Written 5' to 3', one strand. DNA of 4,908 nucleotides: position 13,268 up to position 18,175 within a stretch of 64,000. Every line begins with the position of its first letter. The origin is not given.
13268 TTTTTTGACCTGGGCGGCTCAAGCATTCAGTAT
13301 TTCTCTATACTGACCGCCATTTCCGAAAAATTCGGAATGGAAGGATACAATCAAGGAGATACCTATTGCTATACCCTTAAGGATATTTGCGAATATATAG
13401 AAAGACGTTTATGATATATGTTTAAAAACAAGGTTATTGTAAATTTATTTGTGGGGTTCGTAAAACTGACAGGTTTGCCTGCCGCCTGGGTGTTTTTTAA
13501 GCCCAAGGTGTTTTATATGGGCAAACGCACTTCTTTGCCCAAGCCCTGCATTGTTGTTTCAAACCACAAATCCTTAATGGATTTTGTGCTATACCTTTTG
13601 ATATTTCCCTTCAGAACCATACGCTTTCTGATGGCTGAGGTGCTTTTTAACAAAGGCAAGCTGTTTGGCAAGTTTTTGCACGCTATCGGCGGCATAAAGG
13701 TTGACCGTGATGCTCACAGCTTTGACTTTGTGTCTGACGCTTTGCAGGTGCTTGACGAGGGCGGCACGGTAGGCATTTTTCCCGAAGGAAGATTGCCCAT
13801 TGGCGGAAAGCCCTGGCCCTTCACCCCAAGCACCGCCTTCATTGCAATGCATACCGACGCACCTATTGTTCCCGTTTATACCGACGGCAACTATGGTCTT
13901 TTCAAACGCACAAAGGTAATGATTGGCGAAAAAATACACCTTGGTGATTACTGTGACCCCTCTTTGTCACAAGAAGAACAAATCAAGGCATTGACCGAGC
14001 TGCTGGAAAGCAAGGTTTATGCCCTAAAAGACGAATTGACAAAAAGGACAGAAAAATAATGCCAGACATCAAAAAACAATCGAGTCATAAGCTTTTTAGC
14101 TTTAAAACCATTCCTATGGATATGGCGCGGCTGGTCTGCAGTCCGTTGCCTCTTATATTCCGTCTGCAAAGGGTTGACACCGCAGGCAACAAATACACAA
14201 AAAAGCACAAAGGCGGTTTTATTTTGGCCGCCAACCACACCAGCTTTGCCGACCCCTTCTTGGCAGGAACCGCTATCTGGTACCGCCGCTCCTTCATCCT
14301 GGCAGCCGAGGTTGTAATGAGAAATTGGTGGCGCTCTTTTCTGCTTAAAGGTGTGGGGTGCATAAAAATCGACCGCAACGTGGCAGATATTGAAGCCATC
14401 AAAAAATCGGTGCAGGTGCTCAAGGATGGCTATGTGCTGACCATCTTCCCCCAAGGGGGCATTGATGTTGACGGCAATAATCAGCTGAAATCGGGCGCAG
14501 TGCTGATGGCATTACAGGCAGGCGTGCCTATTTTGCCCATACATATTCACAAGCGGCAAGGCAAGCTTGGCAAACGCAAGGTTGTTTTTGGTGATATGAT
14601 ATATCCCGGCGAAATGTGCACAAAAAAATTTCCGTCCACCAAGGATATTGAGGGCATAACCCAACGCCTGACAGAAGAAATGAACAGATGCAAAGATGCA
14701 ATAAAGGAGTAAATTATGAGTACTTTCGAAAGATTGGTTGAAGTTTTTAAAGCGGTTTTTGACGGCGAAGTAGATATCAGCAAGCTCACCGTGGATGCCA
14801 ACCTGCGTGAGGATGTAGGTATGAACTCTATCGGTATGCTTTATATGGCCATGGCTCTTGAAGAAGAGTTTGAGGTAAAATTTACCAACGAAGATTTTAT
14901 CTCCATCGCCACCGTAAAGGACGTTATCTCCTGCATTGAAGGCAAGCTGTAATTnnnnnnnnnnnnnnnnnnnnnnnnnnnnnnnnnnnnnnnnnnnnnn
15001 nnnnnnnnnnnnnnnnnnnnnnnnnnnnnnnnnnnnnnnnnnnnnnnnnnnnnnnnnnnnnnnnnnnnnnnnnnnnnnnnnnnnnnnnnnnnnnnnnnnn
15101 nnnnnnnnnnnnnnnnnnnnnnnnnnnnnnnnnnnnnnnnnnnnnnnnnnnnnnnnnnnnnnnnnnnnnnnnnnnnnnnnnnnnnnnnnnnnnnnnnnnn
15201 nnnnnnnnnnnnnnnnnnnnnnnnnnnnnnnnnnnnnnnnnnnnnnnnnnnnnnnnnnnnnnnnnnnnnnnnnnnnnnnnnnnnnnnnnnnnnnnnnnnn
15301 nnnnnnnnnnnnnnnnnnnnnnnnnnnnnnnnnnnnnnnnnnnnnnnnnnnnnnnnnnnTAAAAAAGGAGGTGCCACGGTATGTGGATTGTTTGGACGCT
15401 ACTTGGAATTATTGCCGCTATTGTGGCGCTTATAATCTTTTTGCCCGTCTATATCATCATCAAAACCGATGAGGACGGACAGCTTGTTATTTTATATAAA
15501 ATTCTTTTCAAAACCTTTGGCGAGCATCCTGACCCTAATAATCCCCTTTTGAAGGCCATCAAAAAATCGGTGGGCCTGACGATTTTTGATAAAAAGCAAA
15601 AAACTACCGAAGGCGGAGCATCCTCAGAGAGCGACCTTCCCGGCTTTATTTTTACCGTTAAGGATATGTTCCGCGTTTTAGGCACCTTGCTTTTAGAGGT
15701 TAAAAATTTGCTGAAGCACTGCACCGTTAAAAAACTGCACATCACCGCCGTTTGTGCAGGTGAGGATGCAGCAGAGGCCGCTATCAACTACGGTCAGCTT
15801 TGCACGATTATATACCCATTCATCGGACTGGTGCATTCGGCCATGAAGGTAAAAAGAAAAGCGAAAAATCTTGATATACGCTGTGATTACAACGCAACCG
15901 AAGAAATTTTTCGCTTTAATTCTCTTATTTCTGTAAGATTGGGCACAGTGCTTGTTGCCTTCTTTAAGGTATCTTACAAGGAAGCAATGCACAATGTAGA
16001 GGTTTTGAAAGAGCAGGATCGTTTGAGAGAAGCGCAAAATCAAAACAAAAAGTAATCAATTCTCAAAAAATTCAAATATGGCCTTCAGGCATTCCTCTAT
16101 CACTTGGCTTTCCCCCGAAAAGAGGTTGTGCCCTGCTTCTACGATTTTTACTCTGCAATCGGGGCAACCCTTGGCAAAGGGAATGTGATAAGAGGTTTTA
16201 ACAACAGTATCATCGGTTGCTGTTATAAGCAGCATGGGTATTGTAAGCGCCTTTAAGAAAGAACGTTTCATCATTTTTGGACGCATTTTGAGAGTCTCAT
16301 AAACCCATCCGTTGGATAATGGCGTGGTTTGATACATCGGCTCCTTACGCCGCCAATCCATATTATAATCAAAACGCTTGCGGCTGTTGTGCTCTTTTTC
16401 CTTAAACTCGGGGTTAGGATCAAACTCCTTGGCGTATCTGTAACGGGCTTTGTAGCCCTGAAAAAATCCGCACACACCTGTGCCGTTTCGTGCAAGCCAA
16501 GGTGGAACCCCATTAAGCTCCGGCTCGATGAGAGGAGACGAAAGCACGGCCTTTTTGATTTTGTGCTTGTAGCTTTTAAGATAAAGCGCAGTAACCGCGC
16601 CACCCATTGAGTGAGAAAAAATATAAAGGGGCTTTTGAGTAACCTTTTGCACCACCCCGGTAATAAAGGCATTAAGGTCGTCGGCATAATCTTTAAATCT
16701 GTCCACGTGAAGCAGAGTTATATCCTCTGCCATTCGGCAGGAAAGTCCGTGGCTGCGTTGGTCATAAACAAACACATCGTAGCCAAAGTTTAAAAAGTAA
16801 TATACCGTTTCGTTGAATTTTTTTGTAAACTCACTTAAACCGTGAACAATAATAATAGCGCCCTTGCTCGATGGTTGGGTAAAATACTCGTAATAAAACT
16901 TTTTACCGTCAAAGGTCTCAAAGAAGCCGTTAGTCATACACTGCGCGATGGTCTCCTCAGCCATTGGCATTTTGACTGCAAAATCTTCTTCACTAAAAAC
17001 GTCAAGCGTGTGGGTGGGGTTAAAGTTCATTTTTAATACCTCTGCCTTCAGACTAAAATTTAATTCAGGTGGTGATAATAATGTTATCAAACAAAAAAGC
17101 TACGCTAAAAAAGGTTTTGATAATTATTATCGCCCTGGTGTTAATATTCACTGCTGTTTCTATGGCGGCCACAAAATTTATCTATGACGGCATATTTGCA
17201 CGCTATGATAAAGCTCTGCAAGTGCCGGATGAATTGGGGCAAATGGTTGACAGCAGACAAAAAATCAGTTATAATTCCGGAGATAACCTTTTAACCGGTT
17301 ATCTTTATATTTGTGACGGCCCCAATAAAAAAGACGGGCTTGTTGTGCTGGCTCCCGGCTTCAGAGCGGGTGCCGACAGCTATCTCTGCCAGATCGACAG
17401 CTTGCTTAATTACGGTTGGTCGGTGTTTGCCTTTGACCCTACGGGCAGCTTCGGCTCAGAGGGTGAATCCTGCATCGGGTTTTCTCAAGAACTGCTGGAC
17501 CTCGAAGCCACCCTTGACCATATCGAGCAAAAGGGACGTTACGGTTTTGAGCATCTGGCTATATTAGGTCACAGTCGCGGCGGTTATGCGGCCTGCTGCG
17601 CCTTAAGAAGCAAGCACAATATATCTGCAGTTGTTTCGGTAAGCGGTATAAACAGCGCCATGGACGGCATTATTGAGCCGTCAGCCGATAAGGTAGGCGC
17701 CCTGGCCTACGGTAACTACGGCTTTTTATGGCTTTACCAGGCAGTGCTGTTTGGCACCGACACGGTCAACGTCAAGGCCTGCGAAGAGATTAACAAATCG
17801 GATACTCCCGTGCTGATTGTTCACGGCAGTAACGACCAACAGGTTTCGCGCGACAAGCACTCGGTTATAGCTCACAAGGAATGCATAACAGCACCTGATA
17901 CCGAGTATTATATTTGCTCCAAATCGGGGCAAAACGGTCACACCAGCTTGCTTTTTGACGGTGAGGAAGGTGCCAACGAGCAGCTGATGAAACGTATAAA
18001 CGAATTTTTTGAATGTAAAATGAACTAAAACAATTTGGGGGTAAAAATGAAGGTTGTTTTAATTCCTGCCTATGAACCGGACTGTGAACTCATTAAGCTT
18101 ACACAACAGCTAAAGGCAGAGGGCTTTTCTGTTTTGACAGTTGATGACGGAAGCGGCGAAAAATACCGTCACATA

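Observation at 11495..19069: Operon-like lipid acylation cluster: adenylase-carrier fusion, two PlsC acyltransferases, free carrier protein, LRAT/PLAAT-like enzyme, membrane protein, then hydrolases and a membrane GT2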

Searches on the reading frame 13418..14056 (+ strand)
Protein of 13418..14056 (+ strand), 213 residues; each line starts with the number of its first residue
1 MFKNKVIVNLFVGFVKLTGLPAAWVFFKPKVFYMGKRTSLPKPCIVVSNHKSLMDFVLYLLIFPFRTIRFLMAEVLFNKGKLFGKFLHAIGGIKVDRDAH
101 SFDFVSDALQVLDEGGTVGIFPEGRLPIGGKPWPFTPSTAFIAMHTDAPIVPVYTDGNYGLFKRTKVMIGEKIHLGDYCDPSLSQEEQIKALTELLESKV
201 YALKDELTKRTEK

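Call 3: search_protein_families(library=pfam, proteins=[window:13418-14056:+], max_evalue=0.01)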
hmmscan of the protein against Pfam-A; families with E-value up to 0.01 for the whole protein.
window:13418-14056:+ (213 aa): 1 family
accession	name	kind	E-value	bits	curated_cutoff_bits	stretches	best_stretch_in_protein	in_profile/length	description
PF01553.26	Acyltransferase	-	6.8e-21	74.9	23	1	40-154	10-130/132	Acyltransferase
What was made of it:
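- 13418..14059 (+): PlsC-family acyltransferase 1, 213 aa. PF01553 at 6.8e-21 (call 3).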

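Call 4: search_protein_families(library=ncbifam, proteins=[window:13418-14056:+], max_evalue=0.01)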
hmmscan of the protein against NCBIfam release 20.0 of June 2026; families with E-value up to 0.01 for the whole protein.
window:13418-14056:+ (213 aa): 4 families
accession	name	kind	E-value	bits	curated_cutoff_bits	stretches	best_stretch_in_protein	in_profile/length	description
TIGR00530.1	AGP_acyltrn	subfamily_domain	7.9e-16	58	102.95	1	38-154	10-128/130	1-acylglycerol-3-phosphate O-acyltransferase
NF006386.0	PRK08633.1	equivalog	6.1e-14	50.7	1221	1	43-160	442-556/1147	acyl-[ACP]--phospholipid O-acyltransferase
NF005291.0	PRK06814.1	equivalog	1.9e-08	32.7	1349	1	41-158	453-566/1140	acyl-[ACP]--phospholipid O-acyltransferase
NF005959.0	PRK08043.1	equivalog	4.2e-08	31.9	886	1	43-171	29-154/719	bifunctional acyl-ACP--phospholipid O-acyltransferase/long-chain-fatty-acid--ACP ligase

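Call 46: search_solved_structures(query=window:13418-14056:+, max_evalue=0.01)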
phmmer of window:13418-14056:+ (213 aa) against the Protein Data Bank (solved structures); distinct sequences matched with E-value up to 0.01: 1.
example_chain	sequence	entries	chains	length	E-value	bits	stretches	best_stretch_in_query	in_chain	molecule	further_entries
5kym_A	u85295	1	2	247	1.7e-10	44.5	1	35-204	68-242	1-acyl-sn-glycerol-3-phosphate acyltransferase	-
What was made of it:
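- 13418..14059 (+): The only PDB sequence match is TmPlsC 5kym (call 46).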

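Call 58: search_protein_families(library=padloc, proteins=[window:13418-14056:+], max_evalue=0.001)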
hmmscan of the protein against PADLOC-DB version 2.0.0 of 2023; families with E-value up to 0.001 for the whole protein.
window:13418-14056:+ (213 aa): 0 families

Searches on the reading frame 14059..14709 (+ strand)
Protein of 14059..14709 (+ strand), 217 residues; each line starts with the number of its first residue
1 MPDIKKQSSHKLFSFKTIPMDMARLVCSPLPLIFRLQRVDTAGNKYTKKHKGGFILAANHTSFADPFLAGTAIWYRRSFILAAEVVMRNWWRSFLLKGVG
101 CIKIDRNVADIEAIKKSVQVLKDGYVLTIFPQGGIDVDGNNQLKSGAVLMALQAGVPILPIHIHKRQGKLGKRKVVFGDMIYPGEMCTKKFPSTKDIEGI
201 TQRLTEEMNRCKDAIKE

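Call 3: search_protein_families(library=pfam, proteins=[window:14059-14709:+], max_evalue=0.01)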
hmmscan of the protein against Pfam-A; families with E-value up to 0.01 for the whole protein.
window:14059-14709:+ (217 aa): 1 family
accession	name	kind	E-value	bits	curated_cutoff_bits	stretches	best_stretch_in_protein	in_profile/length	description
PF01553.26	Acyltransferase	-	5.4e-19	68.8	23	1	48-163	10-131/132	Acyltransferase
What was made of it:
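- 14059..14712 (+): PlsC-family acyltransferase 2, 217 aa. PF01553 at 5.4e-19 (call 3).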

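Call 4: search_protein_families(library=ncbifam, proteins=[window:14059-14709:+], max_evalue=0.01)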
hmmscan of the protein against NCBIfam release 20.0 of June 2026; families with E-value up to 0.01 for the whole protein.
window:14059-14709:+ (217 aa): 4 families
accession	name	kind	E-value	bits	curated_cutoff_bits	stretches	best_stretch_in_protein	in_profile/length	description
TIGR00530.1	AGP_acyltrn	subfamily_domain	1.4e-17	63.7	102.95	1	48-163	12-129/130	1-acylglycerol-3-phosphate O-acyltransferase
NF006386.0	PRK08633.1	equivalog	1e-14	53.3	1221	1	13-164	405-552/1147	acyl-[ACP]--phospholipid O-acyltransferase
NF005291.0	PRK06814.1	equivalog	3.2e-13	48.5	1349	1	17-166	421-566/1140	acyl-[ACP]--phospholipid O-acyltransferase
NF005959.0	PRK08043.1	equivalog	8.2e-09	34.3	886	1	35-177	12-152/719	bifunctional acyl-ACP--phospholipid O-acyltransferase/long-chain-fatty-acid--ACP ligase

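Call 47: search_solved_structures(query=window:14059-14709:+, max_evalue=0.01)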
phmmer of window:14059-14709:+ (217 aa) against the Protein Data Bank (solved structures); distinct sequences matched with E-value up to 0.01: 1.
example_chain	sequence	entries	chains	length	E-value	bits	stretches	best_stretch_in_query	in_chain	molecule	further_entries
5kym_A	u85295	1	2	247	2.9e-08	36.6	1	47-167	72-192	1-acyl-sn-glycerol-3-phosphate acyltransferase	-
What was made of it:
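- On Housekeeping PlsC (1-acyl-G3P acyltransferase): The only PDB match is TmPlsC, at 1.7e-10 and 2.9e-8 (calls 46, 47).
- The PlsCs hit only TmPlsC in the PDB (calls 46, 47).
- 14059..14712 (+): Matches 5kym (call 47).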

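Call 58: search_protein_families(library=padloc, proteins=[window:14059-14709:+], max_evalue=0.001)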
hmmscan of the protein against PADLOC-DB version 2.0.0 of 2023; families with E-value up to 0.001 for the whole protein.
window:14059-14709:+ (217 aa): 0 families

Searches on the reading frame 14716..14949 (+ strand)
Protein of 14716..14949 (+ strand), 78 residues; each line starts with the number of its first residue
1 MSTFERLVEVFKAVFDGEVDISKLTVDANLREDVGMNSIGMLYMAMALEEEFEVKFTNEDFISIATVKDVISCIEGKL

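Call 3: search_protein_families(library=pfam, proteins=[window:14716-14949:+], max_evalue=0.01)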
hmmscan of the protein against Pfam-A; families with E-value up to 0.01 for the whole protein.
window:14716-14949:+ (78 aa): 1 family
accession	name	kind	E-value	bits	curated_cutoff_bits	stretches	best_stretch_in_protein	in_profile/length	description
PF00550.31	PP-binding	-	1.5e-10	41.6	20.8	1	8-74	4-67/67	Phosphopantetheine attachment site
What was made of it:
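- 14716..14952 (+): Free 78-aa ACP-like carrier. PP-binding at 1.5e-10 (call 3).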

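Call 4: search_protein_families(library=ncbifam, proteins=[window:14716-14949:+], max_evalue=0.01)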
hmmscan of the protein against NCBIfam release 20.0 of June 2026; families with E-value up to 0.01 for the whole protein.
window:14716-14949:+ (78 aa): 15 families
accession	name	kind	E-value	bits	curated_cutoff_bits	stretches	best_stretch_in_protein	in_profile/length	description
NF002148.0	PRK00982.1-2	subfamily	4.5e-13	48.9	71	1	18-77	18-77/79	acyl carrier protein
TIGR00517.1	acyl_carrier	equivalog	7.6e-10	38.5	70.45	1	18-76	17-75/77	acyl carrier protein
NF004533.0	PRK05883.1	equivalog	1.4e-09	37.7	72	1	7-77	28-96/100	acyl carrier protein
NF002151.0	PRK00982.1-5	equivalog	3.4e-09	36.7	92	1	18-76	17-75/78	acyl carrier protein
NF002150.0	PRK00982.1-4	subfamily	8e-09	35.6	66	1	18-77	19-78/80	acyl carrier protein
NF058660.1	cispen_ACP_AmcB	equivalog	2e-08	34.3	80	1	18-74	17-75/80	cispentacin biosynthesis acyl carrier protein AmcB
NF003757.0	PRK05350.1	equivalog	2e-08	34.2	65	1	4-76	8-78/83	acyl carrier protein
NF040636.1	AcpM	exception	2.3e-08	33.9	146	1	19-75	20-76/93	meromycolate extension acyl carrier protein AcpM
NF002147.0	PRK00982.1-1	equivalog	2.3e-08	33.7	84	1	19-75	22-78/83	acyl carrier protein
NF002149.0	PRK00982.1-3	equivalog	3.4e-08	33.3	106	1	18-75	17-74/78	acyl carrier protein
NF006031.0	PRK08172.1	equivalog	9.7e-08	32.6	76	1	19-75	19-75/82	acyl carrier protein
NF009104.0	PRK12449.1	equivalog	1.4e-07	31.3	70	1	3-75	6-76/80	acyl carrier protein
NF005480.0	PRK07081.1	equivalog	7.7e-05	22.6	72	1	9-74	7-76/83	acyl carrier protein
NF005079.0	PRK06508.1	equivalog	0.00026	21.3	83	1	2-62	3-61/93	acyl carrier protein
TIGR04069.1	ocin_ACP_rel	hypoth_equivalog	0.00074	19.9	70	1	4-62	3-68/77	peptide maturation system acyl carrier-related protein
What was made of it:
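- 14716..14952 (+): Below every NCBIfam AcpP cut-off, 48.9 bits against 71 (call 4).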

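Call 58: search_protein_families(library=padloc, proteins=[window:14716-14949:+], max_evalue=0.001)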
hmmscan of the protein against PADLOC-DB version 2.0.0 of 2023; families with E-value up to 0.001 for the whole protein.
window:14716-14949:+ (78 aa): 0 families

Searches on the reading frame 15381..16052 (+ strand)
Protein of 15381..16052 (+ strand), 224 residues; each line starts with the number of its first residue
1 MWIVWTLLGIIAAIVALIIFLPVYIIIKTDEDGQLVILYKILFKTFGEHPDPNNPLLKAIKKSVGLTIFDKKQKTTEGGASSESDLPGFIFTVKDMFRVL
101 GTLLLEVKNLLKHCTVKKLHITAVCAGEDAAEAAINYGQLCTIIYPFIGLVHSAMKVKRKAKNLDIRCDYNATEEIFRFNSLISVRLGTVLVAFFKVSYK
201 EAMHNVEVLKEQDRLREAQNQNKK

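Call 3: search_protein_families(library=pfam, proteins=[window:15381-16052:+], max_evalue=0.01)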
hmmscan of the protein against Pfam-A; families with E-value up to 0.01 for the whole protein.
window:15381-16052:+ (224 aa): 1 family
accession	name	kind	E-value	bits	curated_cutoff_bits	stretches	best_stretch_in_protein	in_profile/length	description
PF11167.13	DUF2953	-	4.3e-05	24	22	1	127-171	5-47/53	Protein of unknown function (DUF2953)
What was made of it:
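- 15381..16055 (+): Gene 6: an N-terminally anchored membrane protein with a weak DUF2953 match. Co-transcribed here, but not part of the conserved core. Pfam 4.3e-5 (call 3).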

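Call 4: search_protein_families(library=ncbifam, proteins=[window:15381-16052:+], max_evalue=0.01)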
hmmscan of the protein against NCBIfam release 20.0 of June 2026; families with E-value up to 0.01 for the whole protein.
window:15381-16052:+ (224 aa): 0 families

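Call 58: search_protein_families(library=padloc, proteins=[window:15381-16052:+], max_evalue=0.001)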
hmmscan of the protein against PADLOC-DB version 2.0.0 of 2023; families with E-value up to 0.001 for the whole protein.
window:15381-16052:+ (224 aa): 0 families

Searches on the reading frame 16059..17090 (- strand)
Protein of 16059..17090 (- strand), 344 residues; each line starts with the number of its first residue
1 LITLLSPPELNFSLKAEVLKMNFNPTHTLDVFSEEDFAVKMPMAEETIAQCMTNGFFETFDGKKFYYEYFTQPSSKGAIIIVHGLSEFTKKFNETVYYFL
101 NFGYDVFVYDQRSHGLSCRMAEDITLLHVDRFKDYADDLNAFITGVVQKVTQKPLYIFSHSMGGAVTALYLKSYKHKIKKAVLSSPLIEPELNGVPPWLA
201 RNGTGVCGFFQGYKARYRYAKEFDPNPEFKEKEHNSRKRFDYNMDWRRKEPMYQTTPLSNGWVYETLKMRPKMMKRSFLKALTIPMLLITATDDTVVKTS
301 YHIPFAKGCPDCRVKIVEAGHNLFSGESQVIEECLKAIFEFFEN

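Call 3: search_protein_families(library=pfam, proteins=[window:16059-17090:-], max_evalue=0.01)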
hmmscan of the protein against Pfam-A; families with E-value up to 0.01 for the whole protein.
window:16059-17090:- (344 aa): 8 families
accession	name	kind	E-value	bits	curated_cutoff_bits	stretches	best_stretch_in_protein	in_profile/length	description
PF12146.15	Hydrolase_4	-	6e-39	134.2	27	1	74-324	2-235/239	Serine aminopeptidase, S33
PF00561.26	Abhydrolase_1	-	1.9e-21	77.3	25.8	1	78-324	2-241/245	alpha/beta hydrolase fold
PF12697.13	Abhydrolase_6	-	1.6e-11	45.7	26.3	1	79-324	1-207/217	Alpha/beta hydrolase family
PF10230.15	LIDHydrolase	-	0.00025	21.3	27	1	84-189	13-121/262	Lipid-droplet associated hydrolase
PF06821.19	Ser_hydrolase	-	0.0018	18.7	22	0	149-187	51-91/172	Serine hydrolase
PF06259.18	Abhydrolase_8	-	0.0021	18.2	20.5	1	126-184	81-140/178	Alpha/beta hydrolase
PF07819.20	PGAP1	-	0.0042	17.3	24.3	1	120-192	53-134/233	PGAP1-like alpha/beta domain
PF01674.24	Lipase_2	-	0.0082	16.1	20.3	0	79-172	4-94/219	Lipase (class 2)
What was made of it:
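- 16056..17030 (-): PldB/lysophospholipase-L2-like alpha/beta hydrolase, convergent on gene 6. Hydrolase_4 at 6e-39 (call 3).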

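Call 4: search_protein_families(library=ncbifam, proteins=[window:16059-17090:-], max_evalue=0.01)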
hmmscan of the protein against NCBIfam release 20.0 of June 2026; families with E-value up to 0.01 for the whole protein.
window:16059-17090:- (344 aa): 17 families
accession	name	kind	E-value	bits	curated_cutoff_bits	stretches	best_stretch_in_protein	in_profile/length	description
NF008019.0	PRK10749.1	equivalog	3e-35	121.8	362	1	57-342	35-326/335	lysophospholipase L2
TIGR01250.1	pro_imino_pep_2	subfamily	3.4e-11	43.2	167.65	1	59-188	8-131/288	proline iminopeptidase-family hydrolase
TIGR03695.1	menH_SHCHC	equivalog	4.7e-08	32.8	208.55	1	77-185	3-103/252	2-succinyl-6-hydroxy-2,4-cyclohexadiene-1-carboxylate synthase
NF050089.1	i_nPHAscl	equivalog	9e-08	31.5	300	1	68-184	10-115/288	intracellular short-chain-length polyhydroxyalkanoate depolymerase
NF004514.1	PRK05855.1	equivalog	2.9e-07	29.5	455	1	73-337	19-285/578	SDR family oxidoreductase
NF052543.1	PhlpBipLPA4030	equivalog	6.7e-07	28.8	450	1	61-191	55-182/312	phospholipase BipL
TIGR02427.1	protocat_pcaD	equivalog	9e-06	25.2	255.85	1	71-185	8-111/251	3-oxoadipate enol-lactonase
NF045948.1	ProImpepThrmp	equivalog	1.5e-05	24.6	500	1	57-187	6-129/291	proline iminopeptidase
TIGR03611.1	RutD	equivalog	0.00023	20.6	238.5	0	279-332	194-248/258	pyrimidine utilization protein D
NF052614.1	AB_fold_OlsI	equivalog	0.00024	20.7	385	0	105-186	50-122/272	ornithine lipid biosynthesis O-acyltransferase OlsI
NF007954.0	PRK10673.1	equivalog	0.00025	20.4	399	1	71-181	11-109/255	esterase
TIGR01607.1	PST-A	paralog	0.00088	18.4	218.25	0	99-152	70-121/332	Plasmodium subtelomeric family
NF051488.1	bifunc_PcaDC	exception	0.0011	18.2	390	0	100-185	35-110/375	bifunctional 3-oxoadipate enol-lactonase/4-carboxymuconolactone decarboxylase PcaDC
TIGR01249.1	pro_imino_pep_1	equivalog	0.0013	18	259.75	1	52-185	4-127/307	prolyl aminopeptidase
NF011457.0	PRK14875.1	equivalog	0.0035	16.3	307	1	68-186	123-231/372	acetoin dehydrogenase dihydrolipoyllysine-residue acetyltransferase subunit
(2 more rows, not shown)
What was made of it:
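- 16056..17030 (-): NCBIfam lysophospholipase L2 at 3e-35, below its cut-off (call 4).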

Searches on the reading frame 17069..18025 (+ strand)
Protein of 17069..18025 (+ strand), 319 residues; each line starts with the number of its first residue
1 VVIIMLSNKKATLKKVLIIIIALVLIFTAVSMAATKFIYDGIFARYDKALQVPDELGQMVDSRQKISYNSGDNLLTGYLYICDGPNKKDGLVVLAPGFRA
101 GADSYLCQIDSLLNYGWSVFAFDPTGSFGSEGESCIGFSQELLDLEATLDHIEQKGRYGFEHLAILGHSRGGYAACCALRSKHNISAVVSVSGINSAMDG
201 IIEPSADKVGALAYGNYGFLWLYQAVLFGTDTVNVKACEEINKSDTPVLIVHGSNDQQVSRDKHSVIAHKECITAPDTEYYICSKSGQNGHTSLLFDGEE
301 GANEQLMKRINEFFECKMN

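Call 3: search_protein_families(library=pfam, proteins=[window:17069-18025:+], max_evalue=0.01)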
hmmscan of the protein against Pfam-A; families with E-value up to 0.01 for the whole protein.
window:17069-18025:+ (319 aa): 8 families
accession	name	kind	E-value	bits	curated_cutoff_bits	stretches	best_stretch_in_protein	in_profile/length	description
PF12146.15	Hydrolase_4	-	9.8e-13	48.4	27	1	87-192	2-108/239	Serine aminopeptidase, S33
PF00561.26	Abhydrolase_1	-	1.1e-12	48.6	25.8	1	91-199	2-108/245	alpha/beta hydrolase fold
PF02129.25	Peptidase_S15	-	4.3e-08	33.6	23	1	112-200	47-135/262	X-Pro dipeptidyl-peptidase (S15 family)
PF12697.13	Abhydrolase_6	-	2e-07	32.3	26.3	1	92-200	1-94/217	Alpha/beta hydrolase family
PF00326.27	Peptidase_S9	-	1.4e-06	28.4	22.6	1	141-261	44-160/213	Prolyl oligopeptidase family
PF20434.5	BD-FAE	-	0.0015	18.6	26.8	0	235-264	179-208/215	BD-FAE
PF00756.26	Esterase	-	0.0047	17.2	22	1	153-261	113-199/251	Putative esterase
PF12740.14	PETase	-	0.0068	16.3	28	0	76-192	41-156/263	PET hydrolase-like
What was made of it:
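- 17081..18028 (+): Membrane-anchored alpha/beta hydrolase (GHSRG nucleophile elbow). Pfam Hydrolase_4 and Abhydrolase_1 (call 3).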

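Call 4: search_protein_families(library=ncbifam, proteins=[window:17069-18025:+], max_evalue=0.01)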
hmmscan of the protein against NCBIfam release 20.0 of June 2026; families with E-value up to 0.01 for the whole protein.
window:17069-18025:+ (319 aa): 7 families
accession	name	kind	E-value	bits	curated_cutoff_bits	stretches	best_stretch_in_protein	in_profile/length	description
TIGR03100.1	hydr1_PEP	hypoth_equivalog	1.8e-05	24.2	168.45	1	63-190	2-129/274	hydrolase 1, exosortase A system-associated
NF045948.1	ProImpepThrmp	equivalog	6.7e-05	22.5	500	1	78-196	15-131/291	proline iminopeptidase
NF051441.1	BisHyethTerphBdeA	equivalog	0.00032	20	520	1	83-196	93-203/305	bis(hydroxyethyl) terephthalate hydrolase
NF047920.1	lactonase_UilS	equivalog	0.00044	20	400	1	78-191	14-128/285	UilS family quorum-quenching N-acyl-homoserine lactonase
NF011457.0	PRK14875.1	equivalog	0.00075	18.6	307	0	86-197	129-232/372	acetoin dehydrogenase dihydrolipoyllysine-residue acetyltransferase subunit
TIGR01250.1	pro_imino_pep_2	subfamily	0.00082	19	167.65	1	82-197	19-133/288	proline iminopeptidase-family hydrolase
NF041096.1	esterase_EstD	equivalog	0.0013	17.9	600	0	235-266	333-364/421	esterase EstD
